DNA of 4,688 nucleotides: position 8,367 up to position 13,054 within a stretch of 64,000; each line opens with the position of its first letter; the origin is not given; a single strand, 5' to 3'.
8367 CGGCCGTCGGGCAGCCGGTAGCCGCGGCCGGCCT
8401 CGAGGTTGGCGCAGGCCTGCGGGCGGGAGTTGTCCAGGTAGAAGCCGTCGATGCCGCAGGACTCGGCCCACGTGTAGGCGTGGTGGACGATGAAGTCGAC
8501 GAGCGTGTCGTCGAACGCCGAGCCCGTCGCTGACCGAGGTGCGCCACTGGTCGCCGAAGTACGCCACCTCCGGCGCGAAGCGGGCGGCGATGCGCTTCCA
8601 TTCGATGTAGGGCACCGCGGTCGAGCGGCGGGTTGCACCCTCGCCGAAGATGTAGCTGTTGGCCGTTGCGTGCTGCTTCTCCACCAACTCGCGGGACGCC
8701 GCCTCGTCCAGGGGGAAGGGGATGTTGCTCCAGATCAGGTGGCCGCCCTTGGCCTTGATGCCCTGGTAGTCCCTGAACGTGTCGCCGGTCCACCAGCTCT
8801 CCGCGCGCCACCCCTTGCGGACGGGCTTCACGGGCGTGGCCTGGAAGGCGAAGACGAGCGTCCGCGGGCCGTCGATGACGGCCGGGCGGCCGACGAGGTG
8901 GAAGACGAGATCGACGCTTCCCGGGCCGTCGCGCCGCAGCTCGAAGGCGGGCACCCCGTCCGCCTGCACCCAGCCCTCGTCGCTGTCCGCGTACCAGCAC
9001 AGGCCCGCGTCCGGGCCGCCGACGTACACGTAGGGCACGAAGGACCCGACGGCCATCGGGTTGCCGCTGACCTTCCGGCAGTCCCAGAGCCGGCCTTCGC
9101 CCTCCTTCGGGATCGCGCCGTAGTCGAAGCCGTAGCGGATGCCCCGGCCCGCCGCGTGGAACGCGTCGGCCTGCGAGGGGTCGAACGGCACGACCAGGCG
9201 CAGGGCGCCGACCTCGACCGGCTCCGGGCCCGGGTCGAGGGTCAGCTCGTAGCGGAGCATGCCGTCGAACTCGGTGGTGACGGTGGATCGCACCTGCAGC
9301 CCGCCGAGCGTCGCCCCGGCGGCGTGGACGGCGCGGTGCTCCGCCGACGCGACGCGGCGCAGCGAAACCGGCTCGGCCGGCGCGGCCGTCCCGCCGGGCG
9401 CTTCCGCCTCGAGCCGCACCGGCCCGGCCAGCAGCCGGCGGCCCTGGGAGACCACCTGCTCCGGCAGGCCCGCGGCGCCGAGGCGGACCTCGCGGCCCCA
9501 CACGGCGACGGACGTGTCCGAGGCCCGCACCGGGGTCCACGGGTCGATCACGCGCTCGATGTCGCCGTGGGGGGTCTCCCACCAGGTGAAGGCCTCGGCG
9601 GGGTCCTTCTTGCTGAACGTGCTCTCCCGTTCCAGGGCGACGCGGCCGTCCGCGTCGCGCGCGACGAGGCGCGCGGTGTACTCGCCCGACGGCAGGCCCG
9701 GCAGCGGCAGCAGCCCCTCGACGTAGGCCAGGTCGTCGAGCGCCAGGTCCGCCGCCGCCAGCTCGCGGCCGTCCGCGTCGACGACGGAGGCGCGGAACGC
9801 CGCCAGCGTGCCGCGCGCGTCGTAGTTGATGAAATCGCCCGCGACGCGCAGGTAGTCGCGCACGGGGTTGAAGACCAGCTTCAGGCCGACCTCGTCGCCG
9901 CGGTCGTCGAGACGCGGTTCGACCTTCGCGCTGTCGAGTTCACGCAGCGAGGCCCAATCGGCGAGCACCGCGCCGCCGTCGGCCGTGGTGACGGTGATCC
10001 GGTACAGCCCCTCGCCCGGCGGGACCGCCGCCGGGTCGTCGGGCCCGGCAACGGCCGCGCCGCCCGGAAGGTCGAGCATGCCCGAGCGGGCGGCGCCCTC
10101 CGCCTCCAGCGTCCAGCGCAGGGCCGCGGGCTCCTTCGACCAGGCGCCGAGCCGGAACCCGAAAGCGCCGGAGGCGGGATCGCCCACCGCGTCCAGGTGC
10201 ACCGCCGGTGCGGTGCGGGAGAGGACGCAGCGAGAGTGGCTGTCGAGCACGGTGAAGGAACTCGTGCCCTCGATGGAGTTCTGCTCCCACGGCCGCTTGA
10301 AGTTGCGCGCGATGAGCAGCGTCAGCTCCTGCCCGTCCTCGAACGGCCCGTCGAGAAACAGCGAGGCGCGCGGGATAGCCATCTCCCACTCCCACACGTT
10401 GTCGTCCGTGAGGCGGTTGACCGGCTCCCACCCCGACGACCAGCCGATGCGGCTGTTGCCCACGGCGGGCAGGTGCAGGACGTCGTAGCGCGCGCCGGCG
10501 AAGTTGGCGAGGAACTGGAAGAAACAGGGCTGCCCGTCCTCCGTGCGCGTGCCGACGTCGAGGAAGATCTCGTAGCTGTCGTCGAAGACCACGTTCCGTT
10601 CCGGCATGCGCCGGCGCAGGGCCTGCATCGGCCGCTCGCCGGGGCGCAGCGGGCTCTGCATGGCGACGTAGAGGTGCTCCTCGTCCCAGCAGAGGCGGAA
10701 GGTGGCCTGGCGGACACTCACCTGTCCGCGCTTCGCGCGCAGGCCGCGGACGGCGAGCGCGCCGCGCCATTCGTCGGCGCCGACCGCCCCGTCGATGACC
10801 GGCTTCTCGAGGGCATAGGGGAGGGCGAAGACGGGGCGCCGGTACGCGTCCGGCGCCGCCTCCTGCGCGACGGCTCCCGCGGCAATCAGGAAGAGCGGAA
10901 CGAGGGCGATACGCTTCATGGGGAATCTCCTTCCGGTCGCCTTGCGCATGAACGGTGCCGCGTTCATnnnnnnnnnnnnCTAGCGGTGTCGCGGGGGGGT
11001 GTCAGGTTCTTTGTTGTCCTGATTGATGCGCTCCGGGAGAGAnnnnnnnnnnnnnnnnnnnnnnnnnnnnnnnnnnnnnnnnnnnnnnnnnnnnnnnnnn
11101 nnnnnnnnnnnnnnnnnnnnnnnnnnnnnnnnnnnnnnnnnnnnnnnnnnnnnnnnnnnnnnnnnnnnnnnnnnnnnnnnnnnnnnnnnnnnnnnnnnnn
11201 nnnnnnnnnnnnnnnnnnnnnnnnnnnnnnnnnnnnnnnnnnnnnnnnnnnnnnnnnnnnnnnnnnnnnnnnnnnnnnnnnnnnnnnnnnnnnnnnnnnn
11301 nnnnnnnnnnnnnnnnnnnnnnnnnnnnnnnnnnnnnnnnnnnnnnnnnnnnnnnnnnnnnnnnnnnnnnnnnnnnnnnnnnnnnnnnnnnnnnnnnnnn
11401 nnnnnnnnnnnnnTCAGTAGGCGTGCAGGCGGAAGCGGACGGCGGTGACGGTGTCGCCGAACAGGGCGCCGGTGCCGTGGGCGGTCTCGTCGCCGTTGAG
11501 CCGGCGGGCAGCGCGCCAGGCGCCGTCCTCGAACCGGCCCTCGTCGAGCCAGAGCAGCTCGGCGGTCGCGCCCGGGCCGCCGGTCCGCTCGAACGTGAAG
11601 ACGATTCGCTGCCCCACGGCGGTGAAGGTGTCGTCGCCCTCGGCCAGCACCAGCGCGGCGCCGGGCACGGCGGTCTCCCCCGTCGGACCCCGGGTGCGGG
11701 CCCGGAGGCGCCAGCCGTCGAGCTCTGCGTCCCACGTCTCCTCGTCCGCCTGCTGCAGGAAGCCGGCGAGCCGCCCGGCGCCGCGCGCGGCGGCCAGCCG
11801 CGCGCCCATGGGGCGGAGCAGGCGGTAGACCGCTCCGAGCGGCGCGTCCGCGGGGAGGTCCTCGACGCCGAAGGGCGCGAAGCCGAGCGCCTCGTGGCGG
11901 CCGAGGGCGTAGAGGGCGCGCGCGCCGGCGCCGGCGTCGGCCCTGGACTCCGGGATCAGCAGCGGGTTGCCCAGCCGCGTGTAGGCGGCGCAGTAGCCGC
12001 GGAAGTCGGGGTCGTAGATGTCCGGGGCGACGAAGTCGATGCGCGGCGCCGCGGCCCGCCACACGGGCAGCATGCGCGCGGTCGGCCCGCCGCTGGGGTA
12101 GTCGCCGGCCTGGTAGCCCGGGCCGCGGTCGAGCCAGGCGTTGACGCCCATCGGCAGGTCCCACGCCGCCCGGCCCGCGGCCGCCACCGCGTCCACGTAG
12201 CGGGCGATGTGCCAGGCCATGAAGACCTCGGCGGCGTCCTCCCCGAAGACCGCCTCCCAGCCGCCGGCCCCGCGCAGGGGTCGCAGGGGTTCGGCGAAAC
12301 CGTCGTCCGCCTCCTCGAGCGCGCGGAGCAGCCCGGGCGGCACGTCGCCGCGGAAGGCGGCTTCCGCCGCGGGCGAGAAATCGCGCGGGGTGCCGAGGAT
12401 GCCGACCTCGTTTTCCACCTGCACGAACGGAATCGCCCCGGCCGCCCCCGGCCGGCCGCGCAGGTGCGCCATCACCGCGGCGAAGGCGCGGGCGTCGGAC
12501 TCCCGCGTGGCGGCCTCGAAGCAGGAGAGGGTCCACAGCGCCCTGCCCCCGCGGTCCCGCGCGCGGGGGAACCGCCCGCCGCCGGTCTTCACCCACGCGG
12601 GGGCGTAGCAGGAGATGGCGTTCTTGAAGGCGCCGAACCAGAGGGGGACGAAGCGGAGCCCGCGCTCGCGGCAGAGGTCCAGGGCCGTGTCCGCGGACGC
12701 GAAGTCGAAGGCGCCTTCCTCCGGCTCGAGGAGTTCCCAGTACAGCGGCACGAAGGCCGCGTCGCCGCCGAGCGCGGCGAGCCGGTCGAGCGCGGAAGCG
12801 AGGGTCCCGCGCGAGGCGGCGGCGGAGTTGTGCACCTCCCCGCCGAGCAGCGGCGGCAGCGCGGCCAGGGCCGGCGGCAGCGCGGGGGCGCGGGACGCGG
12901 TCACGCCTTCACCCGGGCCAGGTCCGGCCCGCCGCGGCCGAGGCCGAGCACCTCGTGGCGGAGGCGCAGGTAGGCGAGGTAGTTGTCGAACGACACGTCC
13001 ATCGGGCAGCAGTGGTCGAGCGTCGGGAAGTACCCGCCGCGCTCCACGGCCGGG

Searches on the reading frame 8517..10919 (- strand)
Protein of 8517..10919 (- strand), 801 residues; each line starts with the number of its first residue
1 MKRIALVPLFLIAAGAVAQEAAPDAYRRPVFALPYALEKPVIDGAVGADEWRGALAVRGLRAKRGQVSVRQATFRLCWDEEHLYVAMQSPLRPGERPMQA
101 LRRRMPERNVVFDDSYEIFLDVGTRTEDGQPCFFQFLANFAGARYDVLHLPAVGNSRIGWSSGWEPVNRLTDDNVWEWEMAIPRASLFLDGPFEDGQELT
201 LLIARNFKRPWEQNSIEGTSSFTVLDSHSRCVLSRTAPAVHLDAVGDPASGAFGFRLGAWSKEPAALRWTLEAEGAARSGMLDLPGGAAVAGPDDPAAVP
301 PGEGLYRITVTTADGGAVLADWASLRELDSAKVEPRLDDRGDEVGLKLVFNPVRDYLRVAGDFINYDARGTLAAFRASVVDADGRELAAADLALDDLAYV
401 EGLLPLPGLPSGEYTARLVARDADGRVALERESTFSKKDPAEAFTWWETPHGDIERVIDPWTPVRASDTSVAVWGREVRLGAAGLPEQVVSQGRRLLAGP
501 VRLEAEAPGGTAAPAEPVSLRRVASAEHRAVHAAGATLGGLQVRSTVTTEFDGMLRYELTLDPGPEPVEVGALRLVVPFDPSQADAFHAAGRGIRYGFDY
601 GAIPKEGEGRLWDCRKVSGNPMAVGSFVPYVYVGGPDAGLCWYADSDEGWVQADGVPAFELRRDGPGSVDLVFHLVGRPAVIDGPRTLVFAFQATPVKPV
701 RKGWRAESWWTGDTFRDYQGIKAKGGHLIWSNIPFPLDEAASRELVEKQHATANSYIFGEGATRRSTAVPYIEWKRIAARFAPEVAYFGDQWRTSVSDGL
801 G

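Call 83: search_protein_families(library=pfam, proteins=[window:8517-10919:-], max_evalue=10)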
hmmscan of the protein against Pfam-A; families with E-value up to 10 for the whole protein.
seq(801 aa): 2 families
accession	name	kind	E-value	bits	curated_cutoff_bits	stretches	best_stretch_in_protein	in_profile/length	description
PF19543.5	GH123_N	-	3.4e-11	42.2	22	1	444-588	324-477/969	Glycoside hydrolase 123, N-terminal domain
PF06452.16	CBM9_1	-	0.037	14.4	23.4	1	42-123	1-75/185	Carbohydrate family 9 binding domain-like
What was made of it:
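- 7601..10919 (-): Member A: disrupted gene (pseudogene as sequenced). The conceptual product is about 1,107 aa. It has a signal peptide and keeps the conserved Asp (GFYLDN, 8429-8446) and Glu (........, 8201-8224). PF19543 scores 42.2 bits against a gathering threshold of 22 (call 83).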

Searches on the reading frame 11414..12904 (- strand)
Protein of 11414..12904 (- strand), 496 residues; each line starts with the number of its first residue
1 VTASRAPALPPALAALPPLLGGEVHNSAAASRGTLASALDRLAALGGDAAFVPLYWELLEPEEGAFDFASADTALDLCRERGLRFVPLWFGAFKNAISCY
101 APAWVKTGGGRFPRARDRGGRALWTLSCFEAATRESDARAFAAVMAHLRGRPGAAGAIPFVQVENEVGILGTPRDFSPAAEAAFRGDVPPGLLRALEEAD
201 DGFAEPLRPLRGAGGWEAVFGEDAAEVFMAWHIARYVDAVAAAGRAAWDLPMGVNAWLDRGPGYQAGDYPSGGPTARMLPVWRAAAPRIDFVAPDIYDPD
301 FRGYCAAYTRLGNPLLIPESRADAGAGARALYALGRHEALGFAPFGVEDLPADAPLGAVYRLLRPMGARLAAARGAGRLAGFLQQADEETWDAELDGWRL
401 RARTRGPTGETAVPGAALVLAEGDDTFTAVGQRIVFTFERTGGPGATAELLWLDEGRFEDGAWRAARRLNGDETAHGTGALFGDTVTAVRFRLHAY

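Call 32: search_protein_families(library=pfam, proteins=[window:11414-12904:-], max_evalue=0.001)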
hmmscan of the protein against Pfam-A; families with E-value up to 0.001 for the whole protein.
window:11414-12904:- (496 aa): 2 families
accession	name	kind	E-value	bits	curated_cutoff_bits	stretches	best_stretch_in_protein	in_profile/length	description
PF18120.7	DUF5597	-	1.2e-29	103.6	23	1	357-478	2-130/133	Domain of unknown function (DUF5597)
PF02449.21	Glyco_hydro_42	-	0.00065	19.6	21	0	56-185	34-155/376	Beta-galactosidase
